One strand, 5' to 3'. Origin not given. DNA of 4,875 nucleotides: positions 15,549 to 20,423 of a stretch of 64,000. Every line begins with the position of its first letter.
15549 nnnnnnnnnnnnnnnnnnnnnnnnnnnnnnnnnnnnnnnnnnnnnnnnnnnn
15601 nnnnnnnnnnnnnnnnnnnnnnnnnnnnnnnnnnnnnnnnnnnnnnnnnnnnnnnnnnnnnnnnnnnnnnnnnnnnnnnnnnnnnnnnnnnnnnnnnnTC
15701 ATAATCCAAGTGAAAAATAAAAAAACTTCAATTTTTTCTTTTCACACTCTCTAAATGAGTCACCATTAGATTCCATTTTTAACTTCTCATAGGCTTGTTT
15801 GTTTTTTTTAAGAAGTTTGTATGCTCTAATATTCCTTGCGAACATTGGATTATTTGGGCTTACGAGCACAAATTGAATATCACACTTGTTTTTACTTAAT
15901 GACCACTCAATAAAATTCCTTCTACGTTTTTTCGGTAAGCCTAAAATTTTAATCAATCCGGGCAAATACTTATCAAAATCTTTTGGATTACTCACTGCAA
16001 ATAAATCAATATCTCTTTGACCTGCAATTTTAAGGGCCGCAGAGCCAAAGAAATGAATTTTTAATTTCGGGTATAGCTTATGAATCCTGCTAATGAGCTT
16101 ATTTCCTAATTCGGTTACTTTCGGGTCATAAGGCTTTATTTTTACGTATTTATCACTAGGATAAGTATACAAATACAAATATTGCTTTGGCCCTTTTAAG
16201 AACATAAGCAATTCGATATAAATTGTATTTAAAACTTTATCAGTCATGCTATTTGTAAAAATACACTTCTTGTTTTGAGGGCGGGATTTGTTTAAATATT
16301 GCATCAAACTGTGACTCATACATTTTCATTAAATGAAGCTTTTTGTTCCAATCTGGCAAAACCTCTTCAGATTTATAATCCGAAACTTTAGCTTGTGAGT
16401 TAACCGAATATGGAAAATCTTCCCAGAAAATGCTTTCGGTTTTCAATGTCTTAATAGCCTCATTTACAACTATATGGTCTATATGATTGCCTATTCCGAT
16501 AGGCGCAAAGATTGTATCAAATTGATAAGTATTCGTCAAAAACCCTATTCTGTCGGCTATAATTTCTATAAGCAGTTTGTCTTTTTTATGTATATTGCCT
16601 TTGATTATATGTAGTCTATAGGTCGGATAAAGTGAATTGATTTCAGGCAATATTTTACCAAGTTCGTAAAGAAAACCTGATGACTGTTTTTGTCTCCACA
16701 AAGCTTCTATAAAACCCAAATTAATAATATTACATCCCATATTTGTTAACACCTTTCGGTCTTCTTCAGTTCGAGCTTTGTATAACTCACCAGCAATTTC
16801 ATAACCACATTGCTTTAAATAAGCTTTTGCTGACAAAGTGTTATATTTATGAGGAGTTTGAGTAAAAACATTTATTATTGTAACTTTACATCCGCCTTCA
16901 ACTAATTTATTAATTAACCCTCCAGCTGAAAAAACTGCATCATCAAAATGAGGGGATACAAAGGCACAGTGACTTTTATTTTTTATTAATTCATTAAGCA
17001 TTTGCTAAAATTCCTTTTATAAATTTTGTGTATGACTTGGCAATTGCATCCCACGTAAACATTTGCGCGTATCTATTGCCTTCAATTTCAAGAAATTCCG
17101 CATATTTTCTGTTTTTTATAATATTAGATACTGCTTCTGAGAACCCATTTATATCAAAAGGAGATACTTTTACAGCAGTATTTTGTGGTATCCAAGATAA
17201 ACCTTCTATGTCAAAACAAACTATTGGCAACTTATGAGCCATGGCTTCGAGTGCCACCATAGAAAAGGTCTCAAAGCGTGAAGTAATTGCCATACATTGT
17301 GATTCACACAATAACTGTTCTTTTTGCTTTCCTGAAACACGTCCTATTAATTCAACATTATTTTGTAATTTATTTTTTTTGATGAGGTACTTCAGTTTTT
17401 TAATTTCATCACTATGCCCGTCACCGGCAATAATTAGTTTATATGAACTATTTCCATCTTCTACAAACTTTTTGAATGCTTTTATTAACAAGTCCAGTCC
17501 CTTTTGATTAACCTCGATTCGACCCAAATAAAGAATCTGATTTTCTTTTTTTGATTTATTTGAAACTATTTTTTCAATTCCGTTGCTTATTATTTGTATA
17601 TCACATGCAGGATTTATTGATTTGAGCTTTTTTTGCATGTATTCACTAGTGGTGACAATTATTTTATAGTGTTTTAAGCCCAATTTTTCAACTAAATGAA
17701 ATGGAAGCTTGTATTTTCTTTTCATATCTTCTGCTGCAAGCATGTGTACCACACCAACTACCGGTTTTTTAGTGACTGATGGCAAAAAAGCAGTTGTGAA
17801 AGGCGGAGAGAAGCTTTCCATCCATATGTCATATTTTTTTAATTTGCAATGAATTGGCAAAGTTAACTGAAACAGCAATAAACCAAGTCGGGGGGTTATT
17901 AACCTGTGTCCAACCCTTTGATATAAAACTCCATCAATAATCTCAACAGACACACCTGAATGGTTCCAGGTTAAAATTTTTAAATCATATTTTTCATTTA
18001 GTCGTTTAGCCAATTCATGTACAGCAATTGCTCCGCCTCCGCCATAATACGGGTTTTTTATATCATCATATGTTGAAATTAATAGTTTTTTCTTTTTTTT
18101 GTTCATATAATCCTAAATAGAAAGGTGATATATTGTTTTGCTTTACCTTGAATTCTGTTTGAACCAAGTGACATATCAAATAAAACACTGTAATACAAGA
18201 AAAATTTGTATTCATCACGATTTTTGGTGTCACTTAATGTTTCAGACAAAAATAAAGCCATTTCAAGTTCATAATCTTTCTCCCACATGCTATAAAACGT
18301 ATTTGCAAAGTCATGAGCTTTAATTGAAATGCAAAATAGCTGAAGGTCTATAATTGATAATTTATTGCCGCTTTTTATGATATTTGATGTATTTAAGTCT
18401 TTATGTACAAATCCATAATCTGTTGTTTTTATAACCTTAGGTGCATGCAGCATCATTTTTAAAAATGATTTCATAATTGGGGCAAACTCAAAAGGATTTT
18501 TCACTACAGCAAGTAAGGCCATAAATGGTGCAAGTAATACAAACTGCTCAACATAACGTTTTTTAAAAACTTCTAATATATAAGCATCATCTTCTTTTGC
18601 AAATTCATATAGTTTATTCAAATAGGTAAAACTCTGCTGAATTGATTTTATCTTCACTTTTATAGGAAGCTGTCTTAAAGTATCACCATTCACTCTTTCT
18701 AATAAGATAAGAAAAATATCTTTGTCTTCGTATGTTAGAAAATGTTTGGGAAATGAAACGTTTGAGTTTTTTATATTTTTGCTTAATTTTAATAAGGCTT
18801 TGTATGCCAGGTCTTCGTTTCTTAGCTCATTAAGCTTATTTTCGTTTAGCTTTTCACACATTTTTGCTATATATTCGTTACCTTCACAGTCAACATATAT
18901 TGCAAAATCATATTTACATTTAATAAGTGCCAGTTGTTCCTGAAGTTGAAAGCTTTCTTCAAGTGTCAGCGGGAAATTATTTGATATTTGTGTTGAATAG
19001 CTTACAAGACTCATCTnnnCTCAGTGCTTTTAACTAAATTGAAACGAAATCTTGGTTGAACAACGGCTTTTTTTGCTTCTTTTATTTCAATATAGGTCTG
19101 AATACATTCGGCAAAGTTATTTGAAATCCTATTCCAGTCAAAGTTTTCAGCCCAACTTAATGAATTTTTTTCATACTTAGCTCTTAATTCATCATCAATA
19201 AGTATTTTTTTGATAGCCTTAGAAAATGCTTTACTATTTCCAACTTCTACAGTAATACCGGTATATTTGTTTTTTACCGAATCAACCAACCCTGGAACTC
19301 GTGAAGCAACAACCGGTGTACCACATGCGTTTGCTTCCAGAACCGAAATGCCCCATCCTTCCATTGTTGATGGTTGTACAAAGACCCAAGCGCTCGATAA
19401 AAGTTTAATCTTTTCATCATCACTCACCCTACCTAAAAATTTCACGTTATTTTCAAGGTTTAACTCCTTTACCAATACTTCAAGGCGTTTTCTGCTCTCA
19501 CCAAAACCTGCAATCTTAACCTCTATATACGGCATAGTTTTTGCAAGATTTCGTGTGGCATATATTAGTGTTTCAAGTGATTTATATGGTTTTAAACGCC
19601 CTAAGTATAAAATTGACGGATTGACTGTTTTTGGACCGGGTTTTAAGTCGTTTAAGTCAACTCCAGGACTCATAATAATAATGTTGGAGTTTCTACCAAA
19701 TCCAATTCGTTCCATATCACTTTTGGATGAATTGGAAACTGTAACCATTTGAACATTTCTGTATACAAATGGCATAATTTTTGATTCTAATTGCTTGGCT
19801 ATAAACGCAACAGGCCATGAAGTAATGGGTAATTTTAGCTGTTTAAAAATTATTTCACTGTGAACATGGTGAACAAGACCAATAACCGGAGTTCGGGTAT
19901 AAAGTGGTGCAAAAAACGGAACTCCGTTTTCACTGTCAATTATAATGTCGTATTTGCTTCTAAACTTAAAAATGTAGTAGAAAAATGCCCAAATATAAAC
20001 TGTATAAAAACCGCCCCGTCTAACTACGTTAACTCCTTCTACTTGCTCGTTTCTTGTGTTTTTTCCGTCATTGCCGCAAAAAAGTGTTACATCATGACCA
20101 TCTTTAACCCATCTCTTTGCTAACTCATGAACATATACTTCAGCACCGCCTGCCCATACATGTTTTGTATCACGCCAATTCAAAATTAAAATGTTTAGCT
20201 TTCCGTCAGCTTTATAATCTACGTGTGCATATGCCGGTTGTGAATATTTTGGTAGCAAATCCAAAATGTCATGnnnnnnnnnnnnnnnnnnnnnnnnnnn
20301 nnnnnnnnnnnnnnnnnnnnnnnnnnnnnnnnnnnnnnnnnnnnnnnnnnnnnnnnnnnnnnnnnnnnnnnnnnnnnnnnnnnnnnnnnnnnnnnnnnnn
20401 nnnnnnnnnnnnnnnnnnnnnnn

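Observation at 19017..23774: Single 1585-aa polypeptide fusing two GT2 domains, a Wzx-like flippase domain and a GT4 domain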

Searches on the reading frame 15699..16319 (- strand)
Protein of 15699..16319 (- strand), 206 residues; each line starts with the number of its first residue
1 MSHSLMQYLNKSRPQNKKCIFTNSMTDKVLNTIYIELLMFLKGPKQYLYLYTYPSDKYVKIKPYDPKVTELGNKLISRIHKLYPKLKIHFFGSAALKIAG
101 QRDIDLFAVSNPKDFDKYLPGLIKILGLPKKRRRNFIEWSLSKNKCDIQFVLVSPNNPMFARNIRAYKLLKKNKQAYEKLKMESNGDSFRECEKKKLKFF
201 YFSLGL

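Call 9: search_protein_families(library=pfam, proteins=[window:15699-16319:-], max_evalue=0.001)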
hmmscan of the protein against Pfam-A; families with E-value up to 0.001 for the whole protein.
window:15699-16319:- (206 aa): 1 family
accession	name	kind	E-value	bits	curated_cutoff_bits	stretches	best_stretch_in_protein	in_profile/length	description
PF04229.20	GrpB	-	0.00013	22.6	25.5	1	59-184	2-134/159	GrpB protein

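Call 29: search_protein_families(library=pfam, proteins=[window:15699-16319:-], max_evalue=5)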
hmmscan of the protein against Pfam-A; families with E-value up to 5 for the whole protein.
window:15699-16319:- (206 aa): 4 families
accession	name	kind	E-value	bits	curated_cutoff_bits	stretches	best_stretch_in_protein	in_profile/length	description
PF04229.20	GrpB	-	0.00013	22.6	25.5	1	59-184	2-134/159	GrpB protein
PF01909.29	NTP_transf_2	-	0.0024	18.7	21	1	74-137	3-72/93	Nucleotidyltransferase domain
PF22600.2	MTPAP-like_central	-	0.0076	16.8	27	1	71-117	25-72/139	Poly(A) RNA polymerase, mitochondrial-like, central palm domain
PF19141.5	DUF5824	-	0.41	11.3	25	0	164-185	15-35/127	Family of unknown function (DUF5824)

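Call 30: search_protein_families(library=ncbifam, proteins=[window:15699-16319:-], max_evalue=1)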
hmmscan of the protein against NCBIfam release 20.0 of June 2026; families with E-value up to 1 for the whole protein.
window:15699-16319:- (206 aa): 0 families

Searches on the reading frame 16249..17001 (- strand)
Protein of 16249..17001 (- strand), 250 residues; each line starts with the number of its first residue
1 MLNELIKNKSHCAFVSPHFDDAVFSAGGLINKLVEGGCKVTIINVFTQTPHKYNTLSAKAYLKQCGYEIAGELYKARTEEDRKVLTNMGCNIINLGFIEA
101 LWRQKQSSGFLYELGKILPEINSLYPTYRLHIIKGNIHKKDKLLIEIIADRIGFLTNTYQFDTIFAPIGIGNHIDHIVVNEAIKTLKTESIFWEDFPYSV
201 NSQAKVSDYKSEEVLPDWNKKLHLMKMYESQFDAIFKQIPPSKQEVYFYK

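Call 9: search_protein_families(library=pfam, proteins=[window:16249-17001:-], max_evalue=0.001)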
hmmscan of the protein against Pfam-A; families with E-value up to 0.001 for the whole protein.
window:16249-17001:- (250 aa): 1 family
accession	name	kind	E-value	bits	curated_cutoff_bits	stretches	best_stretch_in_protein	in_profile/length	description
PF02585.22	PIG-L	-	3.5e-13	50.6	28.2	1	14-185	2-127/129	GlcNAc-PI de-N-acetylase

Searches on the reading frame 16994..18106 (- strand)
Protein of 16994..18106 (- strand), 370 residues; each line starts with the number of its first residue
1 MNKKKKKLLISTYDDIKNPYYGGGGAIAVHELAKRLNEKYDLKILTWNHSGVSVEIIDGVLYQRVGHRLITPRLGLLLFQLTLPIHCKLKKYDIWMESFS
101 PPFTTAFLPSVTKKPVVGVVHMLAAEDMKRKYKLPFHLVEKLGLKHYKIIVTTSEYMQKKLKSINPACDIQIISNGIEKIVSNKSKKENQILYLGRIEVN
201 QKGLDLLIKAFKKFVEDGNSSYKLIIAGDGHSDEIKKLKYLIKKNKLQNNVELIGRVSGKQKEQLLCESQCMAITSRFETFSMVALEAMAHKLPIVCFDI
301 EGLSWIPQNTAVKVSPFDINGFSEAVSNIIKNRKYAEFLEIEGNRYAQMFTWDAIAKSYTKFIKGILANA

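Call 9: search_protein_families(library=pfam, proteins=[window:16994-18106:-], max_evalue=0.001)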
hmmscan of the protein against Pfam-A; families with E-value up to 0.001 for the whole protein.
window:16994-18106:- (370 aa): 5 families
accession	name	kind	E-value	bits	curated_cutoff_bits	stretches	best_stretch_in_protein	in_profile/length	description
PF00534.26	Glycos_transf_1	-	4e-30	105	26.4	1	181-337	8-163/172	Glycosyl transferases group 1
PF13692.12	Glyco_trans_1_4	-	3.8e-28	99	27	1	189-332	2-142/142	Glycosyl transferases group 1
PF13439.12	Glyco_transf_4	-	2.8e-12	47.4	28.5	1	23-178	2-167/170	Glycosyltransferase Family 4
PF20706.3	GT4-conflict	-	1.7e-10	40.9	26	1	182-302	191-315/385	Family 4 Glycosyltransferase in conflict systems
PF13579.12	Glyco_trans_4_4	-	0.00053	20.8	29.7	1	23-176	1-158/158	Glycosyl transferase 4-like domain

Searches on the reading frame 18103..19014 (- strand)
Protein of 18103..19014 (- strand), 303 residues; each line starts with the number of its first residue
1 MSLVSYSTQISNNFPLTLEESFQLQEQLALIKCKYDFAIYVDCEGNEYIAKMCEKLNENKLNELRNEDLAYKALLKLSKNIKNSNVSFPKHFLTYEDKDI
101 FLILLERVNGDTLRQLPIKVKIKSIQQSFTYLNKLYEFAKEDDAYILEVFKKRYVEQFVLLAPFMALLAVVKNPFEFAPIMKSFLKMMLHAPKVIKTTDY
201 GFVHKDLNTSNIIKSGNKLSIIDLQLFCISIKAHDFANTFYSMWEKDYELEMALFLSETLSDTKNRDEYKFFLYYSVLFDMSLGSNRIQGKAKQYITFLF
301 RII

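Call 9: search_protein_families(library=pfam, proteins=[window:18103-19014:-], max_evalue=0.001)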
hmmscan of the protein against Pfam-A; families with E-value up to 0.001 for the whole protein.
window:18103-19014:- (303 aa): 1 family
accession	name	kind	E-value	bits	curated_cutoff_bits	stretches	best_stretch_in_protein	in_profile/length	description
PF01636.29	APH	-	2.6e-05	24.5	23.2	1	193-253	164-222/239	Phosphotransferase enzyme family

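Call 29: search_protein_families(library=pfam, proteins=[window:18103-19014:-], max_evalue=5)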
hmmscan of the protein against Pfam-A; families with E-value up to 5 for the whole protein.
window:18103-19014:- (303 aa): 4 families
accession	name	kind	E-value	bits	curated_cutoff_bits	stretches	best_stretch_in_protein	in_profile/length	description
PF01636.29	APH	-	2.6e-05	24.5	23.2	1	193-253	164-222/239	Phosphotransferase enzyme family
PF19974.5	TCAD9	-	0.0045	16.6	40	1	184-240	283-338/429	Ternary complex associated domain 9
PF01163.29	RIO1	-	0.053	13.6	22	1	195-224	118-148/187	RIO domain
PF01557.24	FAA_hydrolase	-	0.19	11.8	23.9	1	243-285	55-95/214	Fumarylacetoacetate (FAA) hydrolase C-terminal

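Call 30: search_protein_families(library=ncbifam, proteins=[window:18103-19014:-], max_evalue=1)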
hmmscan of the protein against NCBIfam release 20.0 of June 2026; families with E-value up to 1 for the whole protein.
window:18103-19014:- (303 aa): 7 families
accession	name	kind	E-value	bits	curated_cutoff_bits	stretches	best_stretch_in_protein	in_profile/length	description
TIGR02906.1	spore_CotS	subfamily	2.4e-05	23.4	172.7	1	197-250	185-238/314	CotS family spore coat protein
TIGR03724.2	arch_bud32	equivalog_domain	2.8e-05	23.7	125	1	199-237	103-141/193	KEOPS complex kinase/ATPase Bud32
TIGR02172.1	Fb_sc_TIGR02172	paralog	0.0043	16.9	228.2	1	201-243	154-196/226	TIGR02172 family protein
NF011463.0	PRK14879.1-4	equivalog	0.0071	15.8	188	1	200-237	133-170/237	Kae1-associated kinase Bud32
NF007174.0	PRK09605.1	equivalog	0.012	14.1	447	1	193-237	439-483/535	bifunctional N(6)-L-threonylcarbamoyladenine synthase/serine/threonine protein kinase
NF011462.0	PRK14879.1-3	equivalog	0.022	14.5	174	1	197-227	98-128/192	Kae1-associated kinase Bud32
NF011464.0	PRK14879.1-7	equivalog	0.024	14.4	246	1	194-226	116-148/221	Kae1-associated kinase Bud32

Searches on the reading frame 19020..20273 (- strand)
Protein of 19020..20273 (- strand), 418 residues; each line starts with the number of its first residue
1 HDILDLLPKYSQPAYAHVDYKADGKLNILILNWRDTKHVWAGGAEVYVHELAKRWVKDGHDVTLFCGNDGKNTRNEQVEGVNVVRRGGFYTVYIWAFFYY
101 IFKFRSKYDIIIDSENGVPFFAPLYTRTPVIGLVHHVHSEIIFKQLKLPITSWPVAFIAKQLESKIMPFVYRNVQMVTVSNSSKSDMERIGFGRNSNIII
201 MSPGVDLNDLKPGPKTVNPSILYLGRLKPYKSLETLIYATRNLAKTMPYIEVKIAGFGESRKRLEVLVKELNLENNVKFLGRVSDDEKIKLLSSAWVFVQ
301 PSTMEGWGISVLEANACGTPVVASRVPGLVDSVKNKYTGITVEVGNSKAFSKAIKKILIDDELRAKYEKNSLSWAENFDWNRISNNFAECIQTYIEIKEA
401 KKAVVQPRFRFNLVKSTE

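Call 17: search_solved_structures(query=window:19020-20273:-, max_evalue=0.001)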
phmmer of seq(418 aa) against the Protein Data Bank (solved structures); distinct sequences matched with E-value up to 0.001: 82 (the best 60 are shown).
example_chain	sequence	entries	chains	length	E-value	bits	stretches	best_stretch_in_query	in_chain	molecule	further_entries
6kih_A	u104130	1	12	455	2.3e-20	75.7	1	217-388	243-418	Tll1590 protein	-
3c4q_A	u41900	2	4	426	2.6e-16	62.3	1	217-384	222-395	Predicted glycosyltransferases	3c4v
3c48_A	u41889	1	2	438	2.8e-16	62.2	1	217-384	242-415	Predicted glycosyltransferases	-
4n9w_A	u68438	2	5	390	1.1e-15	60.3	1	212-392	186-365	GDP-mannose-dependent alpha-(1-2)-phosphatidylinositol mannosyltransferase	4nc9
2gej_A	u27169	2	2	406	1.2e-15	60.2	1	212-392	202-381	PHOSPHATIDYLINOSITOL MANNOSYLTRANSFERASE (PimA)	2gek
7qsg_A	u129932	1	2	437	2.8e-15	58.9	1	168-333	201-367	D-inositol 3-phosphate glycosyltransferase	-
7qnt_AAA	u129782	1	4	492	1.7e-14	56.4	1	193-368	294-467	TarM(Se)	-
7qd7_AAA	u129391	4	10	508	1.8e-14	56.3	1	193-368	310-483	TarM(Se)_G117R | TarM(Se)_G117R-4RboP | TarM(Se)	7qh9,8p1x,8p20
5d00_A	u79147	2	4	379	2.4e-13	52.6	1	221-387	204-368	N-acetyl-alpha-D-glucosaminyl L-malate synthase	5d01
7ec7_A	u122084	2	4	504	3.2e-13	52.2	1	120-383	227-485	Glycosyl transferase, group 1 family protein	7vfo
7ec1_A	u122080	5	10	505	3.2e-13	52.2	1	120-383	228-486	Glycosyl transferase, group 1 family protein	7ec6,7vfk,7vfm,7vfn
7ec3_A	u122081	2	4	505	3.2e-13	52.2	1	120-383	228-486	Glycosyl transferase, group 1 family protein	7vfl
4xso_B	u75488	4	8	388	5.4e-13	51.4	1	121-392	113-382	Alr3699 protein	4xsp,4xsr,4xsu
3okc_A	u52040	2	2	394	7.8e-13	50.9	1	216-365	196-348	GDP-mannose-dependent alpha-(1-6)-phosphatidylinositol monomannoside mannosyltransferase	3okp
3oka_A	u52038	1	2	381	8e-13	50.9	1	216-365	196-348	GDP-mannose-dependent alpha-(1-6)-phosphatidylinositol monomannoside mannosyltransferase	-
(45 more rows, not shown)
